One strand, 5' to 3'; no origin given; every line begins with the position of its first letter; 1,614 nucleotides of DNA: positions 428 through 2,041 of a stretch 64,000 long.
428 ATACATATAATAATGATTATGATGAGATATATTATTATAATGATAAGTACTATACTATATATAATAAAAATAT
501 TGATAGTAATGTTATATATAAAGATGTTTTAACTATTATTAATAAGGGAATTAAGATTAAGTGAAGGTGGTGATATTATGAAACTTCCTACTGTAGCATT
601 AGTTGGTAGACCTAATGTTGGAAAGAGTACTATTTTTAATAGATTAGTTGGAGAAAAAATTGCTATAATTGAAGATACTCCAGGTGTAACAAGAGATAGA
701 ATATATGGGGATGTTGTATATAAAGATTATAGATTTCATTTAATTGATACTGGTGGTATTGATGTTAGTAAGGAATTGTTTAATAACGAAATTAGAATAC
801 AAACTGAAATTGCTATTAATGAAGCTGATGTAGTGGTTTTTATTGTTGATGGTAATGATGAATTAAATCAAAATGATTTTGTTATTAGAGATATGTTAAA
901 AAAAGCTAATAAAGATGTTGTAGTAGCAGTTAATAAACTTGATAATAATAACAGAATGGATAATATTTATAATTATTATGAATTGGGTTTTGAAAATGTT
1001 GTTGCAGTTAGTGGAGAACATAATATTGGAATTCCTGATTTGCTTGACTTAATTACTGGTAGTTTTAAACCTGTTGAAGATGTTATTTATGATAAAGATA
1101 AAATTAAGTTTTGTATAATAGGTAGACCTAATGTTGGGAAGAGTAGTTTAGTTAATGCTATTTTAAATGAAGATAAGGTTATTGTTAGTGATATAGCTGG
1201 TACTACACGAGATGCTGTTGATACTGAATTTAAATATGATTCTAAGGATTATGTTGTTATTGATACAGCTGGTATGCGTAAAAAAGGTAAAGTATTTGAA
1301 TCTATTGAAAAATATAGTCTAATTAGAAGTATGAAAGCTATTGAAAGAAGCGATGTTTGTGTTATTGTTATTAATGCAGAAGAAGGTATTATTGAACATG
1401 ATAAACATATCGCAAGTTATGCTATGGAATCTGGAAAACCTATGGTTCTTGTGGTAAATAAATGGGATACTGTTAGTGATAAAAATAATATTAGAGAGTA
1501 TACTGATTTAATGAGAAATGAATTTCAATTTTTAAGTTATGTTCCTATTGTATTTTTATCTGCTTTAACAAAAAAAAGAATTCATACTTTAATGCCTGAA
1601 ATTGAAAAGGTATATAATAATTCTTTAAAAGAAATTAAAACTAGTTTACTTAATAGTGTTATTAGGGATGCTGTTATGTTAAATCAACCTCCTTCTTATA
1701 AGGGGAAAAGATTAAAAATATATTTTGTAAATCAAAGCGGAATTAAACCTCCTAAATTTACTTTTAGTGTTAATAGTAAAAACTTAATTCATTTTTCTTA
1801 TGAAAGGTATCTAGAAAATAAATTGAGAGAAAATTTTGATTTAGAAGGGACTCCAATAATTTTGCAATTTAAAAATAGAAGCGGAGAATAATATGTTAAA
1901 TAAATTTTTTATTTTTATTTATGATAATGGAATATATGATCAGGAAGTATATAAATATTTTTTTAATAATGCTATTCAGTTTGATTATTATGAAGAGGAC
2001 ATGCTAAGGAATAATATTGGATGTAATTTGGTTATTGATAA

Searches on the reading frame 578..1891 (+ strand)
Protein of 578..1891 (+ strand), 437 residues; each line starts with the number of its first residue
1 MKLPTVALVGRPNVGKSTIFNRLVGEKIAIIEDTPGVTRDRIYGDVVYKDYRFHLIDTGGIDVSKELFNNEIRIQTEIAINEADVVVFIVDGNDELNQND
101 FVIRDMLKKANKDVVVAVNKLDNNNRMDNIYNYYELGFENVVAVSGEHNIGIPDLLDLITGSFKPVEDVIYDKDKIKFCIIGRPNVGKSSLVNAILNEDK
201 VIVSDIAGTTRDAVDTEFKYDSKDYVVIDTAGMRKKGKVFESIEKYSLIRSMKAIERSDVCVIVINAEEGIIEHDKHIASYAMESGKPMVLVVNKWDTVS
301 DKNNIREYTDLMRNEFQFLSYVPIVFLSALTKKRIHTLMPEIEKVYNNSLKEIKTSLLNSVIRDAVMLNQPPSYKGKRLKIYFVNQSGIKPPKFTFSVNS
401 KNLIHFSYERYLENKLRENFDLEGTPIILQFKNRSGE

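Call 9: search_protein_families(library=pfam, proteins=[window:578-1891:+])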
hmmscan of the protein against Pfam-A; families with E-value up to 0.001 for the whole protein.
window:578-1891:+ (437 aa): 17 families
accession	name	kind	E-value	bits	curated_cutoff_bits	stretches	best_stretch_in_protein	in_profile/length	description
PF01926.29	MMR_HSR1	-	2.1e-59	199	21.9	2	5-120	1-113/113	50S ribosome-binding GTPase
PF02421.24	FeoB_N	-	2.4e-33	115.3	27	2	5-157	2-154/156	Ferrous iron transport protein B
PF14714.11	KH_dom-like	-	5.6e-31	107.1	27.3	1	353-432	2-81/81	KH-domain-like of EngA bacterial GTPase enzymes, C-terminal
PF00009.33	GTP_EFTU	-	1.3e-24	87.2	26.5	2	176-345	4-185/188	Elongation factor Tu GTP binding domain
PF03193.22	RsgA_GTPase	-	2.2e-12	47.6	30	1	78-235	18-170/174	RsgA GTPase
PF00350.29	Dynamin_N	-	7.1e-12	46.1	27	0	180-229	3-54/168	Dynamin family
PF08477.19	Roc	-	5.9e-10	39.9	27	1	6-122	2-119/119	Ras of Complex, Roc, domain of DAPkinase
PF04548.22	AIG1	-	1.3e-09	38.1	27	1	179-305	4-134/212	AIG1 family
PF00071.28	Ras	-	5.9e-08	32.9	21.6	1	177-342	1-156/162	Ras family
PF00025.27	Arf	-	7.8e-08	32.4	22.3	1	7-140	18-144/174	ADP-ribosylation factor family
PF03029.23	ATP_bind_1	-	4.1e-07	30.5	27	1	205-312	73-183/240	Conserved hypothetical ATP binding protein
PF10662.15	PduV-EutP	-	1.4e-06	28.6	21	0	6-159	4-141/143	Ethanolamine utilisation - propanediol utilisation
PF09439.16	SRPRB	-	0.00013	21.9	25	0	3-92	3-82/178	Signal recognition particle receptor beta subunit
PF00910.28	RNA_helicase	-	0.00026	21.9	21.5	0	179-241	2-65/105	RNA helicase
PF13479.12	AAA_24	-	0.0003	21.1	27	0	175-219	2-43/195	AAA domain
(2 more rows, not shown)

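Call 51: find_encoding_contigs(protein=window:578-1891:+, flank=10000, max_places=4)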
Protein window:578-1891:+ (437 aa): 6 contigs read that carry it; 3 places shown.
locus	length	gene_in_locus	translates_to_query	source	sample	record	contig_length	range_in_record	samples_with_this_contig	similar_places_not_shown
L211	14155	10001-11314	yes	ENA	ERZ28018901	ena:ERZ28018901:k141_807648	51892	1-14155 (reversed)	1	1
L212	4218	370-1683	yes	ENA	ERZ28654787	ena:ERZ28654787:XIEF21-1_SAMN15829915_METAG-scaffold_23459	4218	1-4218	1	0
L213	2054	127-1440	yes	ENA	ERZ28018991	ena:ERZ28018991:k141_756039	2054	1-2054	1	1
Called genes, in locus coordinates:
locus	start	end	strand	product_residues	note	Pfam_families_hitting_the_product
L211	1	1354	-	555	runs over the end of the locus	PF02934:GatB_N, PF02637:GatB_Yqey, PF13370:Fer4_13, PF13459:Fer4_15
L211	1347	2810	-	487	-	PF01425:Amidase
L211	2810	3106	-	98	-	PF02686:GatC (weak)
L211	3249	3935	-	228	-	PF02517:Rce1-like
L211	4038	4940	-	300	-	PF00483:NTP_transferase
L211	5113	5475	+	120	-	PF11969:DcpS_C, PF01230:HIT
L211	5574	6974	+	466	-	PF01406:tRNA-synt_1e, PF01921:tRNA-synt_1f (faint), PF09334:tRNA-synt_1g (weak)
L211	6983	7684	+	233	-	PF04298:Zn_peptidase_2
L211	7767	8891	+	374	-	PF11187:Mbeg1-like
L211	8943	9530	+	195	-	PF03193:RsgA_GTPase (faint), PF01926:MMR_HSR1, PF02421:FeoB_N (weak)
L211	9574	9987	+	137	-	-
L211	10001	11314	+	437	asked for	PF00009:GTP_EFTU (weak), PF00025:Arf (weak), PF01926:MMR_HSR1, PF02421:FeoB_N, PF00009:GTP_EFTU, PF01926:MMR_HSR1, PF02421:FeoB_N, PF14714:KH_dom-like, +7 more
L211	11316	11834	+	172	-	-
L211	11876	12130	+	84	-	PF14069:SpoVIF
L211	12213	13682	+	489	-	PF09547:SpoIVA_ATPase, PF20438:SpoIVA_middle, PF20439:SpoIVA_C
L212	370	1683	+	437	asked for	PF00009:GTP_EFTU (weak), PF00025:Arf (weak), PF01926:MMR_HSR1, PF02421:FeoB_N, PF00009:GTP_EFTU, PF01926:MMR_HSR1, PF02421:FeoB_N, PF14714:KH_dom-like, +7 more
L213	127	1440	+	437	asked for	PF00009:GTP_EFTU (weak), PF00025:Arf (weak), PF01926:MMR_HSR1, PF02421:FeoB_N, PF00009:GTP_EFTU, PF01926:MMR_HSR1, PF02421:FeoB_N, PF14714:KH_dom-like, +7 more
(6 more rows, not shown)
